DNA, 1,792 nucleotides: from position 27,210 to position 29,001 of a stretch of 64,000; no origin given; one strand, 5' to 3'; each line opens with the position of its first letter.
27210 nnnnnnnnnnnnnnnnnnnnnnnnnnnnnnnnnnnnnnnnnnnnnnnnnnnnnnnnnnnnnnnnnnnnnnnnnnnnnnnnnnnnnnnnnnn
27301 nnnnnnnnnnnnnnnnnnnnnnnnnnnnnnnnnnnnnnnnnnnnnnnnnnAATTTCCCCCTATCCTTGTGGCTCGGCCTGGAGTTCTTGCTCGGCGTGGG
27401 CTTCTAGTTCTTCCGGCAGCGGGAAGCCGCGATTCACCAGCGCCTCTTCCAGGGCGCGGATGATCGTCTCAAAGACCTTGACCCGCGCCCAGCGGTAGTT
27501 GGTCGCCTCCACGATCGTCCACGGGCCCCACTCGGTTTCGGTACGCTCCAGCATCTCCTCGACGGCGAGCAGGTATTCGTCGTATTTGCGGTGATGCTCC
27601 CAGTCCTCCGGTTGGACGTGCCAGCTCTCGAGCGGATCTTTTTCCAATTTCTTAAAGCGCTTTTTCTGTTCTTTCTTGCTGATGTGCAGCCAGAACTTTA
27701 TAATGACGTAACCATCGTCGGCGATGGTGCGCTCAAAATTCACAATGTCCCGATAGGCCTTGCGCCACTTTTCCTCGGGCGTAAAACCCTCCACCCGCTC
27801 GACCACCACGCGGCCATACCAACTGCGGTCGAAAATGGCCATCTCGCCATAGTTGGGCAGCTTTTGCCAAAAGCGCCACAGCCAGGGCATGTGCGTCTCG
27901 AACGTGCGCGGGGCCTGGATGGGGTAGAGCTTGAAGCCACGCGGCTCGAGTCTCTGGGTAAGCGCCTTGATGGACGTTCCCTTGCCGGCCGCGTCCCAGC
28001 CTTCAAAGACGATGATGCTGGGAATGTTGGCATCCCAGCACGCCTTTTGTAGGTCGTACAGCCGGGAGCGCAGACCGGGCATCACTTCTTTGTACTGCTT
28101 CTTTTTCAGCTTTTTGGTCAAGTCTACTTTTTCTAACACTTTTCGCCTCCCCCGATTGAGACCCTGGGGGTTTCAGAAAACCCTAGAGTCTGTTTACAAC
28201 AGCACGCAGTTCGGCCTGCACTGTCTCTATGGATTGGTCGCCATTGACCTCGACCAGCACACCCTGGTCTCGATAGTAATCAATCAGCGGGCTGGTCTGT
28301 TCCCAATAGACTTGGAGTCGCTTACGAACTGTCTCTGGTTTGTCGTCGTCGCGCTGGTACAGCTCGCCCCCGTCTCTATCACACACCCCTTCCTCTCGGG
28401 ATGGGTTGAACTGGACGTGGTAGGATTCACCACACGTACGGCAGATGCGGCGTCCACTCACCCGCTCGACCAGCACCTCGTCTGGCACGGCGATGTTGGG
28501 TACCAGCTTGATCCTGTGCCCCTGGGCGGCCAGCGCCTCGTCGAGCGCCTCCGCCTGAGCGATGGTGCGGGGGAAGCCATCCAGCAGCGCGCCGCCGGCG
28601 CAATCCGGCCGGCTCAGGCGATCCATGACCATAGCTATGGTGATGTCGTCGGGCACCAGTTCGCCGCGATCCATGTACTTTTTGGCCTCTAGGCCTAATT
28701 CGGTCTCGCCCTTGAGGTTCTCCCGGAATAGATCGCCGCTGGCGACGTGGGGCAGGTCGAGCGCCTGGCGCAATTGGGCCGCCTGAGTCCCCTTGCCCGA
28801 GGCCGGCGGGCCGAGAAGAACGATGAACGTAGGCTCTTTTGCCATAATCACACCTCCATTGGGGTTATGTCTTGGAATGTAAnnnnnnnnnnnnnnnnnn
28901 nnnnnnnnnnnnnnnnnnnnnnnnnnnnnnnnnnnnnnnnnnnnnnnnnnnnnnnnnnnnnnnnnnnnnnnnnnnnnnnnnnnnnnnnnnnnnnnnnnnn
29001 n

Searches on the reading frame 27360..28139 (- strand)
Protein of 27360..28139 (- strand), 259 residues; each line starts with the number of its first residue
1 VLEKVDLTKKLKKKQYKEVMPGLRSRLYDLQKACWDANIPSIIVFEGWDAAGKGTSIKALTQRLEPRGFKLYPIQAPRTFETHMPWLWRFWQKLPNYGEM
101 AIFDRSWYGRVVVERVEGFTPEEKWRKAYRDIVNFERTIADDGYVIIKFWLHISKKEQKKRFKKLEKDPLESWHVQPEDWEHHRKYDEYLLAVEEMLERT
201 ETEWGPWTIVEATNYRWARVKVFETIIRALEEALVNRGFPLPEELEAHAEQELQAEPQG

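Call 53: search_protein_families(library=pfam, proteins=[window:27360-28139:-], max_evalue=0.0001)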
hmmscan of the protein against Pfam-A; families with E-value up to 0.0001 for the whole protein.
window:27360-28139:- (259 aa): 1 family
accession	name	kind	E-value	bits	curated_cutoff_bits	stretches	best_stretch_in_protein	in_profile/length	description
PF03976.20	PPK2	-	5.7e-73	245.7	22.3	1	11-235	2-226/229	Polyphosphate kinase 2 (PPK2)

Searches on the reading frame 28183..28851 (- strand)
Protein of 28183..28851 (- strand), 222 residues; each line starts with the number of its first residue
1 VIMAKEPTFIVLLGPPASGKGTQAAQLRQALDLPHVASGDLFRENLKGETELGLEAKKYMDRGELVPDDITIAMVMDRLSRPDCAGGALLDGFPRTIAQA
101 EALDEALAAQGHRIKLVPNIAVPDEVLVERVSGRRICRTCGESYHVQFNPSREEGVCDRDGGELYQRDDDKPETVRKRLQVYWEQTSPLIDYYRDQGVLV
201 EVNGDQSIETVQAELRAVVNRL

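Call 53: search_protein_families(library=pfam, proteins=[window:28183-28851:-], max_evalue=0.0001)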
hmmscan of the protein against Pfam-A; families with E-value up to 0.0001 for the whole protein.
window:28183-28851:- (222 aa): 3 families
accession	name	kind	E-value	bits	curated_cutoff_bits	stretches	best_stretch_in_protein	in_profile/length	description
PF00406.28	ADK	-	2.3e-54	184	26.8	1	12-197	1-150/151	Adenylate kinase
PF13207.12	AAA_17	-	4.2e-25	89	27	1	13-134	1-122/136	AAA domain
PF05191.20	ADK_lid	-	3.1e-17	62.6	26.6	1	134-169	1-36/36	Adenylate kinase, active site lid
